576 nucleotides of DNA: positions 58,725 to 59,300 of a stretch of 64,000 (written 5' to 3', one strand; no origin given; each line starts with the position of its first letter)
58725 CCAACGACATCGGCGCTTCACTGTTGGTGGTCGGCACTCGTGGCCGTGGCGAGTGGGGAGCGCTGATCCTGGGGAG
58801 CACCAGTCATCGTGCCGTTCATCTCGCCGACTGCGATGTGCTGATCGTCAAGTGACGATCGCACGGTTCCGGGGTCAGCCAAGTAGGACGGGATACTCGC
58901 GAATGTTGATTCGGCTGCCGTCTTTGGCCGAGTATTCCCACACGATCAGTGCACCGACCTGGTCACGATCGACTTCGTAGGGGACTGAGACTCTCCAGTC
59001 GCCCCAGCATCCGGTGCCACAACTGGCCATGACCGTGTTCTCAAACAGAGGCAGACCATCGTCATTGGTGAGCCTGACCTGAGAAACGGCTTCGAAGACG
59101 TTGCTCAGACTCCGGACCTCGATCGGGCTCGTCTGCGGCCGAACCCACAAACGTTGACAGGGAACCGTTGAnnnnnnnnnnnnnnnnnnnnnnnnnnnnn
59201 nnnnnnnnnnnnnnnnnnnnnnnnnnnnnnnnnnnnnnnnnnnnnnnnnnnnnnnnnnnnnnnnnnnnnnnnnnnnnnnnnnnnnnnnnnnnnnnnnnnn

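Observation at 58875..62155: SRPBCC - P1B-5-type ATPase(hemerythrin) - Gmad2 three-gene unit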

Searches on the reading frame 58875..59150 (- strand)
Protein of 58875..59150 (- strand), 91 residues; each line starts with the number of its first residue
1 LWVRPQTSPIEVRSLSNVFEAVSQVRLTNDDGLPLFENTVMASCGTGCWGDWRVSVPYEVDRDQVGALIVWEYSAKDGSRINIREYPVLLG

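Call 4: search_protein_families(library=pfam, proteins=[window:58875-59150:-], max_evalue=0.01)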
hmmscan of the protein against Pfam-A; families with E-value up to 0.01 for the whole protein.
window:58875-59150:- (91 aa): 1 family
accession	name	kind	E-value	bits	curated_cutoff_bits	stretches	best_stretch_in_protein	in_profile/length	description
PF10648.15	Gmad2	-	4.5e-15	56.1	25.7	1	7-79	14-86/86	Immunoglobulin-like domain of bacterial spore germination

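Call 6: search_protein_families(library=ncbifam, proteins=[window:58875-59150:-], max_evalue=0.1)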
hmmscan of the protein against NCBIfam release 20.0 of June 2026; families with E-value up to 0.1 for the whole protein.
window:58875-59150:- (91 aa): 0 families

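Call 14: find_homologous_proteins(query=window:58875-59150:-, max_evalue=0.001)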
Query window:58875-59150:- (91 aa): 22 proteins with E <= 0.001 among 22 candidates.
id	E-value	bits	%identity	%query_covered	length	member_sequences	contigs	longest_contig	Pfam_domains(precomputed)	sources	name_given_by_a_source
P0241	7.0e-56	204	100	100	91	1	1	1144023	PF10648.16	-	-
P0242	1.2e-44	168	83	98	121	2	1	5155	PF10648.16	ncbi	ncbi:MAG: Gmad2 immunoglobulin-like domain-containing protein [Acidimicrobiia bacterium]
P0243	1.5e-40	155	74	98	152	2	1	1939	PF10648.16,PF10646.15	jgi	jgi:hypothetical protein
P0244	3.7e-40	154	76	98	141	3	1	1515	PF10648.16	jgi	jgi:hypothetical protein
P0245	7.4e-39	149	73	98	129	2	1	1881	PF10648.16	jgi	jgi:hypothetical protein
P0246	2.5e-38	148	74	98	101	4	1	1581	PF10648.16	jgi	jgi:hypothetical protein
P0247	5.1e-38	147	72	98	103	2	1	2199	PF10648.16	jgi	jgi:hypothetical protein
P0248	7.9e-38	146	74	98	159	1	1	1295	PF10648.16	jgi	jgi:hypothetical protein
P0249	1.7e-37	145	71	98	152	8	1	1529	PF10648.16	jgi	jgi:hypothetical protein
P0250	1.3e-36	142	70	98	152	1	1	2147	PF10648.16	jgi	-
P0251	1.0e-33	133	71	98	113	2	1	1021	PF10648.16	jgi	jgi:hypothetical protein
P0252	3.8e-33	131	71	84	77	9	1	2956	PF10648.16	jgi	jgi:hypothetical protein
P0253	2.7e-30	122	62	98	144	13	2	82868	PF10648.16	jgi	jgi:hypothetical protein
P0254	3.4e-30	122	69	89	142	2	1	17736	PF10648.16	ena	-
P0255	7.1e-27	111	72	71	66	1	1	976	PF10648.16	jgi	jgi:hypothetical protein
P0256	1.6e-26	110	68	80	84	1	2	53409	PF10648.16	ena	-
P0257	5.0e-26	108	72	71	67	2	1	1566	PF10648.16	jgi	jgi:hypothetical protein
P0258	1.6e-24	104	67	70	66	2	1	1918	PF10648.16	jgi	jgi:hypothetical protein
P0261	4.8e-15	73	45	98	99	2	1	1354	PF10648.16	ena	-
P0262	4.8e-14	70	45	98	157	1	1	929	PF10648.16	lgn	-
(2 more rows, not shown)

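Call 21: find_encoding_contigs(protein=P0242, flank=10000, max_places=4)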
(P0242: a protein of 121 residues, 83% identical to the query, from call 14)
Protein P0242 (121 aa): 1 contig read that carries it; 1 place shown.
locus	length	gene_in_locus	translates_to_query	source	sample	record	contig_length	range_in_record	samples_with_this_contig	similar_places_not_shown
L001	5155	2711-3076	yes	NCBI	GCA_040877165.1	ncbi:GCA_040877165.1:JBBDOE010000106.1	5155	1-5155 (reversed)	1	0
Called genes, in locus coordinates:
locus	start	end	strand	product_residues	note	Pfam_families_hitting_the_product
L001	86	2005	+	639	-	PF00122:E1-E2_ATPase, PF00702:Hydrolase, PF01814:Hemerythrin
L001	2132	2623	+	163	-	PF10646:Germane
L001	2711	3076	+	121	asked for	PF10648:Gmad2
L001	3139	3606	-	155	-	PF00582:Usp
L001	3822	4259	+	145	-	PF00011:HSP20, PF17886:ArsA_HSP20 (faint)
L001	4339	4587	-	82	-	-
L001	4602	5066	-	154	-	-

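Call 25: find_encoding_contigs(protein=P0253, flank=10000, max_places=4)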
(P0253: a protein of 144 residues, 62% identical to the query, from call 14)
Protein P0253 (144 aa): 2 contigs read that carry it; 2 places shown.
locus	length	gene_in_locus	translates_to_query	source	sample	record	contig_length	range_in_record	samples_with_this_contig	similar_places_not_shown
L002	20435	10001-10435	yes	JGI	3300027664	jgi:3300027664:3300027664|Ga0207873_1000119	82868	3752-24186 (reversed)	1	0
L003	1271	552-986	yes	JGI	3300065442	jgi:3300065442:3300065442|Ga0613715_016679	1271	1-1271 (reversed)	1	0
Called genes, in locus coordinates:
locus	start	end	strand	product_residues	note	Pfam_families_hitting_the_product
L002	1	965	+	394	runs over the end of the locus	PF09339:HTH_IclR, PF12802:MarR_2 (faint), PF01243:PNPOx_N, PF12900:Pyridox_ox_2 (weak)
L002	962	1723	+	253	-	PF00005:ABC_tran, PF02463:SMC_N (faint), PF13304:AAA_21 (faint)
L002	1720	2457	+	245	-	PF00528:BPD_transp_1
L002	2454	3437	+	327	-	PF13379:NMT1_2 (faint), PF09084:NMT1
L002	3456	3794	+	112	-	-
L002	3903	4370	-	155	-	PF04073:tRNA_edit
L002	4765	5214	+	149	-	PF00383:dCMP_cyt_deam_1, PF14437:MafB19-deam, PF14439:Bd3614-deam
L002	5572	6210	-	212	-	PF01209:Ubie_methyltran, PF13489:Methyltransf_23, PF08241:Methyltransf_11, PF08242:Methyltransf_12 (weak), PF13649:Methyltransf_25, PF13847:Methyltransf_31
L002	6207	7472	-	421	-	PF02403:Seryl_tRNA_N, PF00587:tRNA-synt_2b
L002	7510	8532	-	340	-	-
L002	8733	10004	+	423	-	PF13439:Glyco_transf_4, PF00534:Glycos_transf_1, PF13692:Glyco_trans_1_4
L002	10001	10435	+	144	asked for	PF10648:Gmad2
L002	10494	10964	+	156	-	PF06445:GyrI-like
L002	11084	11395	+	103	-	-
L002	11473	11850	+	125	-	-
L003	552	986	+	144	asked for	PF10648:Gmad2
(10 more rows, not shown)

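Call 68: find_encoding_contigs(protein=P0254, flank=6000, max_places=3)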
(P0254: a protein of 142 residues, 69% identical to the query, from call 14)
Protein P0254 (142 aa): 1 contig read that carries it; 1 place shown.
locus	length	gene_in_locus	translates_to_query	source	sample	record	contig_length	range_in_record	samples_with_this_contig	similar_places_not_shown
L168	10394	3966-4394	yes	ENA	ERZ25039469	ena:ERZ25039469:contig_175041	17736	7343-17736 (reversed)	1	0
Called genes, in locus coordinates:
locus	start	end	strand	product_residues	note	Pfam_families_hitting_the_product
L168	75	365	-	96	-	PF00689:Cation_ATPase_C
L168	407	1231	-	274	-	PF00702:Hydrolase, PF08282:Hydrolase_3 (faint), PF12710:HAD (weak)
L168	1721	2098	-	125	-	-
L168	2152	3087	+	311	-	-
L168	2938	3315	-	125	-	PF00582:Usp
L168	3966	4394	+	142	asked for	PF10648:Gmad2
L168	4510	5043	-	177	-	-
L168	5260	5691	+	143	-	PF00534:Glycos_transf_1, PF13692:Glyco_trans_1_4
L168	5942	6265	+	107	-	PF04041:Glyco_hydro_130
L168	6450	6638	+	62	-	PF04041:Glyco_hydro_130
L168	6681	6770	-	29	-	-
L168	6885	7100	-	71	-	-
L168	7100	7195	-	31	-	-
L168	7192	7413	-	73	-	PF02896:PEP-utilizers_C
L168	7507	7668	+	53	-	-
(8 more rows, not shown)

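Call 69: find_encoding_contigs(protein=P0256, flank=6000, max_places=3)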
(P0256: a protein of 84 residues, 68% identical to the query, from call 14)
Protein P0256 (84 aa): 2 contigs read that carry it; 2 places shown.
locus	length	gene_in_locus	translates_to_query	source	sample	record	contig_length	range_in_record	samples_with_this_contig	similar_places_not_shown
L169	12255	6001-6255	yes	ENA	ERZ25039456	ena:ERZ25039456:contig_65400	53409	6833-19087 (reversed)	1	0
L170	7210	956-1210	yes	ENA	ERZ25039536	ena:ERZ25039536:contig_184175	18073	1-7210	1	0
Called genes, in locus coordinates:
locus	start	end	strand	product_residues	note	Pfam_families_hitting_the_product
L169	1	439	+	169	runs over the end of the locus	PF13686:DrsE_2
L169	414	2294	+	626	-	PF01855:POR_N, PF17147:PFOR_II, PF01558:POR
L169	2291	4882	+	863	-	PF10371:EKR, PF00037:Fer4 (weak), PF12837:Fer4_6 (weak), PF13237:Fer4_10, PF12838:Fer4_7, PF13183:Fer4_8, PF13484:Fer4_16, PF00037:Fer4 (weak), +4 more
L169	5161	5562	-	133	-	-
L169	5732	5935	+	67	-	PF10646:Germane (weak)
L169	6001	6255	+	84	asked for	PF10648:Gmad2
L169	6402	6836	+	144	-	PF00011:HSP20, PF17886:ArsA_HSP20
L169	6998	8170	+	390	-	PF13439:Glyco_transf_4 (weak), PF20706:GT4-conflict (weak), PF00534:Glycos_transf_1, PF13692:Glyco_trans_1_4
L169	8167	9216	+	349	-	-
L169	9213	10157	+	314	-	PF04041:Glyco_hydro_130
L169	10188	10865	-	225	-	PF00156:Pribosyltran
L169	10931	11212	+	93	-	-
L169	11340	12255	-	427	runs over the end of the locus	PF00702:Hydrolase, PF12710:HAD (weak), PF13246:Cation_ATPase, PF08282:Hydrolase_3 (faint), PF00689:Cation_ATPase_C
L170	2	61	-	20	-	?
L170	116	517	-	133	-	-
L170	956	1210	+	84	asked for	PF10648:Gmad2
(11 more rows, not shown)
